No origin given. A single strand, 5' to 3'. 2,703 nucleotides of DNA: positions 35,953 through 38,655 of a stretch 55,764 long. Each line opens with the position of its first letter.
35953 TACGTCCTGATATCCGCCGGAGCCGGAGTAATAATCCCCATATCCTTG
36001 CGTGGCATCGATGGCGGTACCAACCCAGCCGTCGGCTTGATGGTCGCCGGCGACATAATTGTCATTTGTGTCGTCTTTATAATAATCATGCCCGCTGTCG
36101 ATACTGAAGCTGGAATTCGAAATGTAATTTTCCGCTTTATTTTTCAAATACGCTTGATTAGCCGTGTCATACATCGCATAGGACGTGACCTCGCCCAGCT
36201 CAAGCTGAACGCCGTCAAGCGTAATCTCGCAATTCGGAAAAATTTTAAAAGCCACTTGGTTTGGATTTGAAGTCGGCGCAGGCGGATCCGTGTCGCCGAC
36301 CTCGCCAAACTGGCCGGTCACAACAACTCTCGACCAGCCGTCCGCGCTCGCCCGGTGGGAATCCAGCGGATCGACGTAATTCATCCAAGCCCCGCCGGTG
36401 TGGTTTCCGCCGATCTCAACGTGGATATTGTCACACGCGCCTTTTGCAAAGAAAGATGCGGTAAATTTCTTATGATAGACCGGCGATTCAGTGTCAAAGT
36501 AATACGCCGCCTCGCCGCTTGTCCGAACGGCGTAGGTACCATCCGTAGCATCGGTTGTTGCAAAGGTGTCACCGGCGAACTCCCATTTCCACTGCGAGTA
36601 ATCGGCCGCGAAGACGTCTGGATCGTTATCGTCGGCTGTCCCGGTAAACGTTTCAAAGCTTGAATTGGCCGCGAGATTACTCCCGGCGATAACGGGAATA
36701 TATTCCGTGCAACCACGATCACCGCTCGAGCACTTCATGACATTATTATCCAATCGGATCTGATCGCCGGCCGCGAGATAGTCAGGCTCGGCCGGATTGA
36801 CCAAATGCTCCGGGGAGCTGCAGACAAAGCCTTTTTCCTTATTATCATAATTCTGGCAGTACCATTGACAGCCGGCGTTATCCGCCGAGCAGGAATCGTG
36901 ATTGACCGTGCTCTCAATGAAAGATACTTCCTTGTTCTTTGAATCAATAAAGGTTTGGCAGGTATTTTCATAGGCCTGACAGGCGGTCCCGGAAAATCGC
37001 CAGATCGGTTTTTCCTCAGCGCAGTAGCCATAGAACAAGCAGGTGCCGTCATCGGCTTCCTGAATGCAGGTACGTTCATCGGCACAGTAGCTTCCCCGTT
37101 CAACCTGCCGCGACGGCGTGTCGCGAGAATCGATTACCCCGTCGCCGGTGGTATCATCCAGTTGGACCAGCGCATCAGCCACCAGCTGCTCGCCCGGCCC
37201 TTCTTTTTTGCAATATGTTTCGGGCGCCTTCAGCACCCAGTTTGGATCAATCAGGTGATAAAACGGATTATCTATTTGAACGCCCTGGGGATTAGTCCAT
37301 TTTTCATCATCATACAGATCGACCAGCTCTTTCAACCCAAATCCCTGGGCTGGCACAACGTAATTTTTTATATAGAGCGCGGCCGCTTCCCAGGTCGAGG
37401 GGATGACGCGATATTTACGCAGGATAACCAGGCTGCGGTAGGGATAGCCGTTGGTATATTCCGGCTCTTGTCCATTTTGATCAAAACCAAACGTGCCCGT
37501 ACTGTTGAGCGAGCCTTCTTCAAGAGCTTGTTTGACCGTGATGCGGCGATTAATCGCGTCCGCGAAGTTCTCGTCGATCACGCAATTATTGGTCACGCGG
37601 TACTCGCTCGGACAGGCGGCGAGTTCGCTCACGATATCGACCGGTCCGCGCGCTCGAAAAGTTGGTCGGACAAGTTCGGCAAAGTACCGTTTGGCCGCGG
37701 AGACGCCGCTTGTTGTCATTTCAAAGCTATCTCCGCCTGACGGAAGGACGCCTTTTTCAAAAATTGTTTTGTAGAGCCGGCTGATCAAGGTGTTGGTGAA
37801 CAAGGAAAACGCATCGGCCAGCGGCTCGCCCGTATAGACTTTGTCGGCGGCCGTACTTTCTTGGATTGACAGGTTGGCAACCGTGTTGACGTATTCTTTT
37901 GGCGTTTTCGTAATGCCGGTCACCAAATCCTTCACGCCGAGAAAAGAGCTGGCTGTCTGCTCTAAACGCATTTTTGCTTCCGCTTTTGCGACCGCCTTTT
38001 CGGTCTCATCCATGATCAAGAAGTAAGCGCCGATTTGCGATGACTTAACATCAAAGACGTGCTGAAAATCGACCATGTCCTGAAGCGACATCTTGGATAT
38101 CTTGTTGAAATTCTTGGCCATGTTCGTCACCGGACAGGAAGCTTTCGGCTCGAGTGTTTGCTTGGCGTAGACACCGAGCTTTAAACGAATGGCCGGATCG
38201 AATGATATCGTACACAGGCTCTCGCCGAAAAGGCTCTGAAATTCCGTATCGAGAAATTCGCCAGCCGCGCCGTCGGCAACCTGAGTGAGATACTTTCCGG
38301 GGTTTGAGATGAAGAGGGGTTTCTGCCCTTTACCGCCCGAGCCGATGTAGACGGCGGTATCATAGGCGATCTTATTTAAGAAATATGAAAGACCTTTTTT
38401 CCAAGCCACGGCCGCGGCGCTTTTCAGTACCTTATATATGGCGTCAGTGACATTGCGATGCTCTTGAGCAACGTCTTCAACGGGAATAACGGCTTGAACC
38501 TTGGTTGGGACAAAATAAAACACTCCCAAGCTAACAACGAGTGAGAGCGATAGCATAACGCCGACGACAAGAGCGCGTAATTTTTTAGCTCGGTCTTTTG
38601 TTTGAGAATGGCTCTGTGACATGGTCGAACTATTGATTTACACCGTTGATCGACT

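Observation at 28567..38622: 3351-aa single-ORF protein with modular CBM-like, Cys-knot and PKD-like architecture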

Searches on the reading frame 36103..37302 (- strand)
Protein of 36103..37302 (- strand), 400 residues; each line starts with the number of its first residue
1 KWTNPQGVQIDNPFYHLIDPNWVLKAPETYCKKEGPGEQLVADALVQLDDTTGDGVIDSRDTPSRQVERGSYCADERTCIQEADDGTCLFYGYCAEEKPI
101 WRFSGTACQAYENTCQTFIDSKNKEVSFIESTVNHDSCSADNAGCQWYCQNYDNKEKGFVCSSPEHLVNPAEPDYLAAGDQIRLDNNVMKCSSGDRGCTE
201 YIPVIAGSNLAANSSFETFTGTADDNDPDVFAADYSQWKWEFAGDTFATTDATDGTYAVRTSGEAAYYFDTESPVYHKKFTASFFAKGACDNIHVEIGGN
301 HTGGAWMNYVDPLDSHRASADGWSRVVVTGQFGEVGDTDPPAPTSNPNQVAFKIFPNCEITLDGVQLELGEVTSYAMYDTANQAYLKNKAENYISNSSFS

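Call 20: search_protein_families(library=pfam, proteins=[window:36103-37302:-], max_evalue=5)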
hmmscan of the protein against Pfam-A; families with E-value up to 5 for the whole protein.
window:36103-37302:- (400 aa): 2 families
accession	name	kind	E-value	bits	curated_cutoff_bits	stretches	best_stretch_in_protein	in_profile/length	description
PF23972.1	DUF7298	-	0.062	13.5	27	1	252-283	14-45/167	Domain of unknown function (DUF7298)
PF14670.12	FXa_inhibition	-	3.5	8.3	33.4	1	138-165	1-25/36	Coagulation Factor Xa inhibitory site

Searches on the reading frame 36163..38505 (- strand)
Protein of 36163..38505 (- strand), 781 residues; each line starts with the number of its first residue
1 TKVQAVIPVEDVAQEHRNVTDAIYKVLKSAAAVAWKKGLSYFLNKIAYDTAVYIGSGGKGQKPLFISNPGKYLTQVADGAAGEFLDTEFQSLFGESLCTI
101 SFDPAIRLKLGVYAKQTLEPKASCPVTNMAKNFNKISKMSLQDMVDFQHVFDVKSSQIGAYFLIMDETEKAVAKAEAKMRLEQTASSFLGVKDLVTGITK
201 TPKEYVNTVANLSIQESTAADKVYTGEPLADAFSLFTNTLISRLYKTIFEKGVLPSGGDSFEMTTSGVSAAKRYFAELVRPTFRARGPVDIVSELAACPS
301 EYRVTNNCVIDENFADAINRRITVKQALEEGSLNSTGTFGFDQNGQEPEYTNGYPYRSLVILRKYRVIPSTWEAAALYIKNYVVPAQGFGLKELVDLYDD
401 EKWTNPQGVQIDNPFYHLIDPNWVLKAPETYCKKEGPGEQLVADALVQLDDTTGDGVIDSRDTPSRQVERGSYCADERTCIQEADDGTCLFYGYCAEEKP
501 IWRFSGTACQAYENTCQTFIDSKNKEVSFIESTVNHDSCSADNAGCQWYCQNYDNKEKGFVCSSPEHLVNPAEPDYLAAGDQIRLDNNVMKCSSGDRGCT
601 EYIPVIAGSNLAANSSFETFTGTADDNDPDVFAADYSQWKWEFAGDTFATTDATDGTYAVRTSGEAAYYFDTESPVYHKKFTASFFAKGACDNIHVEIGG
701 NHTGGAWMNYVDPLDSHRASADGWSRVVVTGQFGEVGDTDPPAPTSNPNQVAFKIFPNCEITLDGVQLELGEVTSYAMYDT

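Call 83: predict_structure(alignment_id=A7)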
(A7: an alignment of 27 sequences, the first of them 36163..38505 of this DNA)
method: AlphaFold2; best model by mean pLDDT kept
length: 781 residues; sequences in the alignment: 27
mean_pLDDT: 56.1   pTM: 0.35
mean pLDDT of the five models: 56.1, 55.0, 51.6, 51.4, 48.8
residues with pLDDT >= 90: 92; 70-90: 94; 50-70: 216; < 50: 379
segments of 3 or more residues with pLDDT < 50: 1-31, 58-69, 100-119, 135-157, 159-161, 179-199, 202-204, 211-230, 244-280, 496-514, 518-537, 541-547, 565-580, 582-641, 646-659, 699-723, 734-746, 763-781
pLDDT, mean of each block of 10 residues (from residue 1): 26 41 45 54 64 51 40 62 62 55 29 33 62 48 45 45 51 51 46 45 51 40 41 53 48 33 37 45 74 82 66 95 96 96 90 93 91 93 80 95 89 90 91 78 71 73 68 80 79 56 39 49 44 46 49 59 50 44 40 37 30 36 44 38 45 39 58 53 56 52 35 36 53 45 44 56 45 25 32
secondary structure, 60 per line:
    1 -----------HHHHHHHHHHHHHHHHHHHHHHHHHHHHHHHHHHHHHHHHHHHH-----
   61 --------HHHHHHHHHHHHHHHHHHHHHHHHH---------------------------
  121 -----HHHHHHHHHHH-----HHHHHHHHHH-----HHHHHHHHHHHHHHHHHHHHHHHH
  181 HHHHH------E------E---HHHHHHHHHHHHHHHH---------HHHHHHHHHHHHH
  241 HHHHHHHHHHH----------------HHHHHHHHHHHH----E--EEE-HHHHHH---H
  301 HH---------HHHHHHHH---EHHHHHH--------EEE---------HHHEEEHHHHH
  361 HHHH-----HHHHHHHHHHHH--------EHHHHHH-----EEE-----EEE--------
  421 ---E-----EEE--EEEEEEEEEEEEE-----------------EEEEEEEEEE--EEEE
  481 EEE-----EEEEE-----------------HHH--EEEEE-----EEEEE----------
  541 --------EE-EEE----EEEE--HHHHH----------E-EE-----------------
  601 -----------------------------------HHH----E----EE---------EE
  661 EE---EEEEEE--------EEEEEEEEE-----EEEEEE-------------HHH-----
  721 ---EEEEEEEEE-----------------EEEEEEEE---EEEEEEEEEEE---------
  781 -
elements in order (helices of 4 or more, strands of 3 or more residues): H12-55 H69-93 H126-136 H142-151 H157-185 H203-218 H228-251 H268-279 E287-289 H291-296 H312-319 H324-329 E338-340 E353-355 H356-364 H370-381 H391-396 E402-404 E410-412 E430-432 E435-447 E465-474 E477-483 E489-493 E516-520 E526-530 E552-554 E559-562 H565-569 E659-662 E666-671 E680-688 E694-699 E724-732 E750-757 E761-771
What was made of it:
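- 37183..38487 (-): aa 46-480: family-defining N-terminal domain of unknown fold. It has a helical part with the motif AYDTA............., then an alpha/beta part with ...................W and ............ AF2 is confident only for aa ~320-529 (call 83).
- On CBM_4_9 (PF02018): The AF2 model of module A has beta strands but pLDDT mostly 35-58 (call 83).
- On Cystine-knot proteins: The Cys-rich parts were modelled at low confidence (call 83).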

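Call 86: fold_search(model_id=the predicted structure, library=pdb)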
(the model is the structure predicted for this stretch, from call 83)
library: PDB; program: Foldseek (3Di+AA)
matches with E <= 10: 465; with E <= 0.001: 0
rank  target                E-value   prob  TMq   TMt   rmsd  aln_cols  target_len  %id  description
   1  9jsl_D                1.3e-03  1.00  0.12  0.20   5.0       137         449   13  Clostridium perfringens iota toxin pore Ib in prepore V state (released 2025-05-14)
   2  9jsi_E                1.4e-03  1.00  0.11  0.16   6.1       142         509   13  Clostridium perfringens iota toxin pore Ib in prepore II state (released 2025-05-14)
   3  9jsi_F                1.4e-03  1.00  0.11  0.17   5.0       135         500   14  Clostridium perfringens iota toxin pore Ib in prepore II state (released 2025-05-14)
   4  9jsm_E                1.9e-03  1.00  0.12  0.20   5.1       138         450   14  Clostridium perfringens iota toxin pore Ib in prepore VI state (released 2025-05-14)
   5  9jsk_G                3.0e-03  1.00  0.11  0.17   6.1       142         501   13  Clostridium perfringens iota toxin pore Ib in prepore IV state (released 2025-05-14)
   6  9jsi_D                3.3e-03  1.00  0.11  0.16   7.9       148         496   11  Clostridium perfringens iota toxin pore Ib in prepore II state (released 2025-05-14)
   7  9mdi_B                3.7e-03  1.00  0.12  0.18   5.1       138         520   14  Clostridioides difficile Transferase B Component Dimer (released 2025-07-16)
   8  9jsk_A                4.2e-03  1.00  0.13  0.21   4.9       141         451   13  Clostridium perfringens iota toxin pore Ib in prepore IV state (released 2025-05-14)
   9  9jsf                  4.2e-03  1.00  0.11  0.16   5.2       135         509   14  Clostridium perfringens iota toxin pore Ib in prepore I state (released 2025-05-14)
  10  9jsl_E                5.2e-03  1.00  0.12  0.17   5.1       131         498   14  Clostridium perfringens iota toxin pore Ib in prepore V state (released 2025-05-14)
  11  9jsh_D                5.2e-03  1.00  0.11  0.17   5.0       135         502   13  Clostridium perfringens iota toxin pore Ib in prepore III state (released 2025-05-14)
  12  9jsk_C                5.2e-03  1.00  0.12  0.20   5.1       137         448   13  Clostridium perfringens iota toxin pore Ib in prepore IV state (released 2025-05-14)
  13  9jsh_C                5.6e-03  1.00  0.11  0.16   6.1       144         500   13  Clostridium perfringens iota toxin pore Ib in prepore III state (released 2025-05-14)
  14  9jsm_A                6.2e-03  1.00  0.12  0.20   5.0       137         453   13  Clostridium perfringens iota toxin pore Ib in prepore VI state (released 2025-05-14)
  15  8xmz_A                6.6e-03  1.00  0.11  0.52   6.0       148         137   16  Crystal structure of a novel porphyran-binding carbohydrate binding module (released 2024-01-17)
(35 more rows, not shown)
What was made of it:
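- On CBM_4_9 (PF02018): Foldseek hits to CBM and lectin jelly rolls are at E ~1e-3 (call 86).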

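Call 93: fold_search(model_id=the predicted structure, library=viral)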
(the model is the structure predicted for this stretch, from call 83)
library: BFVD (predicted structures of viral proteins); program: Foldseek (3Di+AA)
matches with E <= 10: 493; with E <= 0.001: 4
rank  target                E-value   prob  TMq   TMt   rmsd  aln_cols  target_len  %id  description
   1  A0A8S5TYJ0            1.1e-04  1.00  0.12  0.17  17.9       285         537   13  Uncharacterized protein [Siphoviridae sp. ctDsE1]
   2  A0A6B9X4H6            5.4e-04  0.75  0.12  0.10  25.1       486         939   10  BIG2 domain-containing protein [Escherichia phage alia]
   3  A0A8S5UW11            8.5e-04  0.44  0.11  0.08  36.2       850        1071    9  Uncharacterized protein [Siphoviridae sp. ctgaU3]
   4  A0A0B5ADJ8            9.5e-04  1.00  0.12  0.31   5.9       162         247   22  Tail-host specificity protein (Fragment) [Streptococcus phage pLA1_A1]
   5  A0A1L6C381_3          1.2e-03  0.89  0.11  0.07  18.5       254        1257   15  (no name in the UniProt tables at hand)
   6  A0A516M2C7            3.1e-03  0.18  0.11  0.10  55.7       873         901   10  (no name in the UniProt tables at hand)
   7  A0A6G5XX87            3.7e-03  1.00  0.12  0.08   8.7       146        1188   17  (no name in the UniProt tables at hand)
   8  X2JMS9                3.7e-03  0.99  0.12  0.10   6.5       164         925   18  Minor structural protein [Bacillus phage Bcp1]
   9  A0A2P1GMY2            3.9e-03  0.99  0.12  0.42   7.0       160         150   15  Uncharacterized protein [Guangdong greater green snake arterivirus]
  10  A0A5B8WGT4            4.4e-03  0.95  0.12  0.20  11.1       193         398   14  Esterase [Arthrobacter phage Qui]
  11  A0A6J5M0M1            4.9e-03  0.63  0.11  0.14  25.6       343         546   12  Tail fiber protein [uncultured Caudovirales phage]
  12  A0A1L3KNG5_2          5.8e-03  0.08  0.07  0.05  33.8       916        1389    9  (no name in the UniProt tables at hand)
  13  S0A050                6.8e-03  0.47  0.12  0.11  27.2       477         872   10  Structural protein [Cellulophaga phage phi17:2]
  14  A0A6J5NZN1            9.6e-03  0.89  0.09  0.12  11.1       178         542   18  Uncharacterized protein [uncultured Caudovirales phage]
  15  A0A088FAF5            1.0e-02  0.97  0.11  0.18   6.0       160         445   12  (no name in the UniProt tables at hand)
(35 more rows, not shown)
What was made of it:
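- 36178..36687 (-): aa 646-815: jelly roll A, CBM4_9-like. Foldseek of the AF2 model gives hits to CBM and receptor-binding jelly rolls at E ~1e-3; I assign them to this module (calls 83, 86, 93).
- Closest known: Receptor-binding jelly rolls of binary toxins. Same: These are the best Foldseek matches for the model of aa 40-820, over 135-160 aligned columns that I assign to module A (calls 86, 93).
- Foldseek hits to CBMs, toxin receptor-binding domains and phage host-specificity proteins (calls 86, 93).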
